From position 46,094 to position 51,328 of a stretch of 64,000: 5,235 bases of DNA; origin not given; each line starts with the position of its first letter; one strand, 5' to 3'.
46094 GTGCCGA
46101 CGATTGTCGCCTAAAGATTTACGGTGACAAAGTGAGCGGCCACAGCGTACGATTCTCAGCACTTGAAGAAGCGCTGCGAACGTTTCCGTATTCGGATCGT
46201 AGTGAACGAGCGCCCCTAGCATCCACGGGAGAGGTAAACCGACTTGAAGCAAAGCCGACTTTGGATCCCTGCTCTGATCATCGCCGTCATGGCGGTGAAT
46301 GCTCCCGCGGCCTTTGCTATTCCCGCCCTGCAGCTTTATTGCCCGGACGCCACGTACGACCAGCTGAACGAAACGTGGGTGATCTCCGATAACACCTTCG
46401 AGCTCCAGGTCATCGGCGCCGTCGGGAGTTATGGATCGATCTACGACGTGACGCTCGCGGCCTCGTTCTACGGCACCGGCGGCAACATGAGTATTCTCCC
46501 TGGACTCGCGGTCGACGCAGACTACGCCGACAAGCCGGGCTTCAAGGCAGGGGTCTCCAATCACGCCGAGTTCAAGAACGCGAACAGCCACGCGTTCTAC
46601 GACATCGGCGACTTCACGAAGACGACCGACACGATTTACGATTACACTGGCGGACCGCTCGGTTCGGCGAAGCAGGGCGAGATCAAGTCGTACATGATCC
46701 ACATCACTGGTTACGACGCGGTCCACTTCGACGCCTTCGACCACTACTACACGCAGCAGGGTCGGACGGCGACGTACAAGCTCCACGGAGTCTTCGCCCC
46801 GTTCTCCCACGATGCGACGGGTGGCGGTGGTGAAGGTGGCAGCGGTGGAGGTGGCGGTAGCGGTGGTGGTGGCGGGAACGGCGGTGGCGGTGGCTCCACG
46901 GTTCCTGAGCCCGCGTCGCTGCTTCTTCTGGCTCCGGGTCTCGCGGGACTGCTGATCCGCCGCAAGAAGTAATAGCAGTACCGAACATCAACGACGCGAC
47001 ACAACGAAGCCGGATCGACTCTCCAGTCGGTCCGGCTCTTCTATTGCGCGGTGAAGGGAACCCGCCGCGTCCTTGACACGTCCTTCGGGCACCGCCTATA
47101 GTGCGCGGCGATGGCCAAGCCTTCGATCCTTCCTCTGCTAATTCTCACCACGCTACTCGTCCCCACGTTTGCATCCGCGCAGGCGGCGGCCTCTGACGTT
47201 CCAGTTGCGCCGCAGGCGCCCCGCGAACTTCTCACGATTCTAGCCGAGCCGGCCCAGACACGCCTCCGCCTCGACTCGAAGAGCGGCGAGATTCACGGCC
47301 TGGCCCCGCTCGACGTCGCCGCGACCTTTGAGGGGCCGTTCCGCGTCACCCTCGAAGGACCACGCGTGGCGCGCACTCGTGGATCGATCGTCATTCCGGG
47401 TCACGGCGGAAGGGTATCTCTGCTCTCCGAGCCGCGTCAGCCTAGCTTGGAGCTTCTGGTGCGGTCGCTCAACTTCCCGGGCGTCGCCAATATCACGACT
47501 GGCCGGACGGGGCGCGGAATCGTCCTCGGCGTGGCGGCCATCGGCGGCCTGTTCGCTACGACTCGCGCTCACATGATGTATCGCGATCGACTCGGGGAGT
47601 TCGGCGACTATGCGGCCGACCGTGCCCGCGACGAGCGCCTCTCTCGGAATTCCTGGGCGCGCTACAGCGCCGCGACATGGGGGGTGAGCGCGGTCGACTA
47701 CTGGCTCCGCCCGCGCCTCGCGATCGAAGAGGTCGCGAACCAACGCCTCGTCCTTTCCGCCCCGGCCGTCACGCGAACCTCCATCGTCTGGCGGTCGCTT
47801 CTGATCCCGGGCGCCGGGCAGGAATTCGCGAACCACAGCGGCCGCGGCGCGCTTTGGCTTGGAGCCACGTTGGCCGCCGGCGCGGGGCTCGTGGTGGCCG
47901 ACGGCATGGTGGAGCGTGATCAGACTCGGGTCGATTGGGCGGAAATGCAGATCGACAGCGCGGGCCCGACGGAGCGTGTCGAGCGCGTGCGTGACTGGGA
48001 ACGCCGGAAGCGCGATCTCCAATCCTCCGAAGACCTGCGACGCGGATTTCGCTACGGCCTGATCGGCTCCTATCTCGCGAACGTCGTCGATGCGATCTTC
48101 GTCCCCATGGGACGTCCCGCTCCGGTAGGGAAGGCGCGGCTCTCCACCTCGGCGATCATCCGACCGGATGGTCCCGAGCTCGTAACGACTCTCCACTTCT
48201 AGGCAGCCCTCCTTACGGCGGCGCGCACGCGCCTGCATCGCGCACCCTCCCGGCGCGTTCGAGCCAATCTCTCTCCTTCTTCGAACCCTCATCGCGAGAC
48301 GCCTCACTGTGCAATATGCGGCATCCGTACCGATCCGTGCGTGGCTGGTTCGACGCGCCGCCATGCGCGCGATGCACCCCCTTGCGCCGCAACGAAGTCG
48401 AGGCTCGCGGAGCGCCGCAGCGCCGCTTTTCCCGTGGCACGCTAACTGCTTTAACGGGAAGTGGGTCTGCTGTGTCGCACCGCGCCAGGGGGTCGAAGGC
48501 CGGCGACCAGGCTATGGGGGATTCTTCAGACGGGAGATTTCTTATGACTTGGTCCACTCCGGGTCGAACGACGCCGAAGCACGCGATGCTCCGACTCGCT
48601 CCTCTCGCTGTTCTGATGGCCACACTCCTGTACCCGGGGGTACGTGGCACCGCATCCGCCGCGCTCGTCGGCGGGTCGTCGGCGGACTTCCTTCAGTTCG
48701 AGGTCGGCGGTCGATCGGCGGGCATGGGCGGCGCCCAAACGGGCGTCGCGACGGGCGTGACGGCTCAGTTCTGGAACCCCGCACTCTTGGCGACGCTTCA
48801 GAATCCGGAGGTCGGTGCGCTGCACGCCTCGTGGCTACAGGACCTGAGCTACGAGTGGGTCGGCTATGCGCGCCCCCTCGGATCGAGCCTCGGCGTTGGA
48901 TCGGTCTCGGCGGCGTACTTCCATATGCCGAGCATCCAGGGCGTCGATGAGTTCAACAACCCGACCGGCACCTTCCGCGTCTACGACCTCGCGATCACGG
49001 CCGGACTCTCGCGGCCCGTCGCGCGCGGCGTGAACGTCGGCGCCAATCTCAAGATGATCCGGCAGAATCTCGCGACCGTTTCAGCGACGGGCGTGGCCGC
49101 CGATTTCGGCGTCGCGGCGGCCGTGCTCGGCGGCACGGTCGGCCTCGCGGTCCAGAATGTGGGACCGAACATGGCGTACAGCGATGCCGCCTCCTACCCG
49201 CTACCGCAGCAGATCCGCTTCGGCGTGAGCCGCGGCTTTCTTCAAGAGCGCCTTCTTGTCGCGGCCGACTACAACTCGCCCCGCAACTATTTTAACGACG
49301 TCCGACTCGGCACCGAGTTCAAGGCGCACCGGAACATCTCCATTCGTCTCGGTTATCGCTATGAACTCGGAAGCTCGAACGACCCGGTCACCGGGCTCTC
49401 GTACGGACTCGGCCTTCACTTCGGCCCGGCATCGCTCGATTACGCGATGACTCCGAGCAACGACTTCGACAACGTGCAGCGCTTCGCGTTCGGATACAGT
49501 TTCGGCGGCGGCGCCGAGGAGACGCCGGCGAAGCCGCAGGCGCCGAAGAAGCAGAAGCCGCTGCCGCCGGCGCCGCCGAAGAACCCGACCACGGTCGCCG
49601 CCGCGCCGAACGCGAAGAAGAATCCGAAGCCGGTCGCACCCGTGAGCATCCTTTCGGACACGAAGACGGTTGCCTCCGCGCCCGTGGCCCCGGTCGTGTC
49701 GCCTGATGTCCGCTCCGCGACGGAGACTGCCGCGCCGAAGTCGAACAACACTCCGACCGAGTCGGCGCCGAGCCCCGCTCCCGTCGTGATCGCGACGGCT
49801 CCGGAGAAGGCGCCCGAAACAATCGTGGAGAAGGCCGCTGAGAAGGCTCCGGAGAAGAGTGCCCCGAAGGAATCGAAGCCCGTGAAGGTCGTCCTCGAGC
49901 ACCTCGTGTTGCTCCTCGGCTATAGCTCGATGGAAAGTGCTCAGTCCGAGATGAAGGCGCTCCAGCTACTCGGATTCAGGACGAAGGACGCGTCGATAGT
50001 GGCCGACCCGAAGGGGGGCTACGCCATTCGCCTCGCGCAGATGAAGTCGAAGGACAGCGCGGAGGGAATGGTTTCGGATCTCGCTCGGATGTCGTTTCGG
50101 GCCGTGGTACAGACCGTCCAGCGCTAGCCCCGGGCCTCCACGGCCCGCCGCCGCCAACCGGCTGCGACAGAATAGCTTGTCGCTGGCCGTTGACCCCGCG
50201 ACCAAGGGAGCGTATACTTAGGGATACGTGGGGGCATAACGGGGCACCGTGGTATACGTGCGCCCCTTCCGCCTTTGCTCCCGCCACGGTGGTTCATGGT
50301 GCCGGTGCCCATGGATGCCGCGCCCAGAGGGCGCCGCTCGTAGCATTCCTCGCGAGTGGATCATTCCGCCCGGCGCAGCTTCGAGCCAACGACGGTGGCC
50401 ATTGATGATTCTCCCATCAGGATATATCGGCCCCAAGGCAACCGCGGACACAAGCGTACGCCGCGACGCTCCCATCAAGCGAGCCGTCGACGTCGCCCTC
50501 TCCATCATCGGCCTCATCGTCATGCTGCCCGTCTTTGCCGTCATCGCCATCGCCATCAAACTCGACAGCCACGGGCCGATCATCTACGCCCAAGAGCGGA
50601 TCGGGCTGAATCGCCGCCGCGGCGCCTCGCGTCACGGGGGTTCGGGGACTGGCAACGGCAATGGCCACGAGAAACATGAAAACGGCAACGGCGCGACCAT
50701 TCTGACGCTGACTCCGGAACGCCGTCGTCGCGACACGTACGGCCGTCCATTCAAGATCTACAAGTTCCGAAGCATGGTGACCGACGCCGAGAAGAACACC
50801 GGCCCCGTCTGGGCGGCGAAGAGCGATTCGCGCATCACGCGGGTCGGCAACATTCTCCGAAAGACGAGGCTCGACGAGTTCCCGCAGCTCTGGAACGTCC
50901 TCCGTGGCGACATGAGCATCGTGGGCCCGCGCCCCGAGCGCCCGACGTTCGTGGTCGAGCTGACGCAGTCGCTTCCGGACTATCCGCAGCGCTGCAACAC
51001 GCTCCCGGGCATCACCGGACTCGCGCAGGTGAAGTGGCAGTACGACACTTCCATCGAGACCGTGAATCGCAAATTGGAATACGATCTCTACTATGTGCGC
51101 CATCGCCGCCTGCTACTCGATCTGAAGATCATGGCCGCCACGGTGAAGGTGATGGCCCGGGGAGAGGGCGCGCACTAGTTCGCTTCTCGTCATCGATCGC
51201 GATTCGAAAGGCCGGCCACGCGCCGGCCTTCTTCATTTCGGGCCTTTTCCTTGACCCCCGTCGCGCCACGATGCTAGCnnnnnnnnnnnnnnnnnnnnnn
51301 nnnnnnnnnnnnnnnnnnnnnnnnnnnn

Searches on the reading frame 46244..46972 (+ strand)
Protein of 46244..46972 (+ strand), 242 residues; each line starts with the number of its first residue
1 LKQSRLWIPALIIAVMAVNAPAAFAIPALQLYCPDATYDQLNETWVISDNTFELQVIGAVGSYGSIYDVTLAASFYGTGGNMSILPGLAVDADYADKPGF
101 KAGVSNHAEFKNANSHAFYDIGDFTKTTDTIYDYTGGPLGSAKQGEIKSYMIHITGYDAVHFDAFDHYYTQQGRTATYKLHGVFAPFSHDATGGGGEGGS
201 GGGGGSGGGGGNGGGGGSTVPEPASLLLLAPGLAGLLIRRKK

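Call 8: search_protein_families(library=ncbifam, proteins=[window:46244-46972:+], max_evalue=0.00001)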
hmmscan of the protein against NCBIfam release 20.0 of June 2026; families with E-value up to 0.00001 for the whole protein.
window:46244-46972:+ (242 aa): 1 family
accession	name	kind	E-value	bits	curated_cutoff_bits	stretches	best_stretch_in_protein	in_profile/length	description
NF038141.1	choice_anch_N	equivalog_domain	2.7e-31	109.6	40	1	25-192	1-184/184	choice-of-anchor N protein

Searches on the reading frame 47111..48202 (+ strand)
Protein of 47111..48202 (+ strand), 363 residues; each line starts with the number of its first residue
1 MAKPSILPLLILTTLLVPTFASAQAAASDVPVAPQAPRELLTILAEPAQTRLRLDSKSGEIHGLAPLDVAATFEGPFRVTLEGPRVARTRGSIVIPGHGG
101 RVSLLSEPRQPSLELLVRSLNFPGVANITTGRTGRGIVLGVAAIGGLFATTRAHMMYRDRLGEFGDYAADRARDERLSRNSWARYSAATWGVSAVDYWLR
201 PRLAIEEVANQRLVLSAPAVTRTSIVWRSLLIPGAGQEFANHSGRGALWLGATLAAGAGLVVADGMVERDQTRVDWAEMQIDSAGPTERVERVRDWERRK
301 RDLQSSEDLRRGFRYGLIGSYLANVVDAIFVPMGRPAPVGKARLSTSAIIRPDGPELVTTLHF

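Call 8: search_protein_families(library=ncbifam, proteins=[window:47111-48202:+], max_evalue=0.00001)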
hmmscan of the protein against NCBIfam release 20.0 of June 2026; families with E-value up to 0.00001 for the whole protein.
window:47111-48202:+ (363 aa): 0 families

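Call 17: search_protein_families(library=ncbifam, proteins=[window:47111-48202:+], max_evalue=1e-8)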
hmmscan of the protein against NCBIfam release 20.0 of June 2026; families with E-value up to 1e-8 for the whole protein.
window:47111-48202:+ (363 aa): 0 families

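Call 63: search_protein_families(library=pfam, proteins=[window:47111-48202:+], max_evalue=0.01)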
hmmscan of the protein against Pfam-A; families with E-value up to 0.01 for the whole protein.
window:47111-48202:+ (363 aa): 1 family
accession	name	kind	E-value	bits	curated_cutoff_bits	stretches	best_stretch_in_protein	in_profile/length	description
PF18935.5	DUF5683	-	0.0074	16.7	26.7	0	224-329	7-110/151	Family of unknown function (DUF5683)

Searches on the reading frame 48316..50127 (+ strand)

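Call 8: search_protein_families(library=ncbifam, proteins=[window:48316-50127:+], max_evalue=0.00001)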
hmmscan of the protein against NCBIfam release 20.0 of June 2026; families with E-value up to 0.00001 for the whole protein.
window:48316-50127:+ (603 aa): 4 families
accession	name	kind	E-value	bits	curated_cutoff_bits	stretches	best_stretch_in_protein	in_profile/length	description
NF033709.1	PorV_fam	subfamily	5.6e-46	157.6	90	1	122-396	3-326/326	PorV/PorQ family protein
NF033711.1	T9SS_PorQ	equivalog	7.2e-30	104.2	220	1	118-308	21-213/335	type IX secretion system protein PorQ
NF052325.1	PorVQ2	equivalog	6.9e-15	54.8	325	1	104-282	8-198/354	putative type IX sorting system protein PorV2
NF033710.1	T9SS_OM_PorV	equivalog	1e-14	54.5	250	1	121-308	24-231/367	type IX secretion system outer membrane channel protein PorV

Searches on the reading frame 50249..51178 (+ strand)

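Call 8: search_protein_families(library=ncbifam, proteins=[window:50249-51178:+], max_evalue=0.00001)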
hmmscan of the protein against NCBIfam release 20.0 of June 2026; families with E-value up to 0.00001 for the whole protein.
window:50249-51178:+ (309 aa): 10 families
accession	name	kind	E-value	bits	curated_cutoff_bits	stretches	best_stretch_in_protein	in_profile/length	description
TIGR03025.1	EPS_sugtrans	subfamily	2.9e-83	280.6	295.55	2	160-308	298-444/445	exopolysaccharide biosynthesis polyprenyl glycosylphosphotransferase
TIGR03013.1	EpsB_2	subfamily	1.9e-76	257.9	393.35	2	160-308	295-442/443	TIGR03013 family XrtA/PEP-CTERM system glycosyltransferase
TIGR03023.1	WcaJ_sugtrans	equivalog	1.3e-71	242.3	410.75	2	160-308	303-452/453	undecaprenyl-phosphate glucose phosphotransferase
TIGR03022.1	WbaP_sugtrans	subfamily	2.9e-48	165.3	403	2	191-308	344-455/456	undecaprenyl-phosphate galactose phosphotransferase WbaP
NF052601.1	undeca_RfbP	equivalog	8.3e-43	146.4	330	2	188-302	127-235/244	undecaprenyl-phosphate galactose phosphotransferase family protein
NF007518.0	PRK10124.1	equivalog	1.1e-42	146.4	684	2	160-299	314-454/464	undecaprenyl-phosphate glucose phosphotransferase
NF050817.1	PolSacchBiosHfsE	equivalog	1e-41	143.2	750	2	161-301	312-458/467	polysaccharide biosynthesis protein HfsE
NF041877.1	EPS_EpsZ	equivalog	2.2e-39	135.4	800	2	159-308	305-458/459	exopolysaccharide biosynthesis polyisoprenyl-phosphate hexose-1-phosphate transferase EpsZ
NF011751.0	PRK15204.1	equivalog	3.3e-25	88.6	907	1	162-308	321-475/476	undecaprenyl-phosphate galactose phosphotransferase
NF045514.1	glycotran_HepC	equivalog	3.3e-19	69.1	140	1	165-229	162-211/220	heterocyst development glycosyltransferase HepC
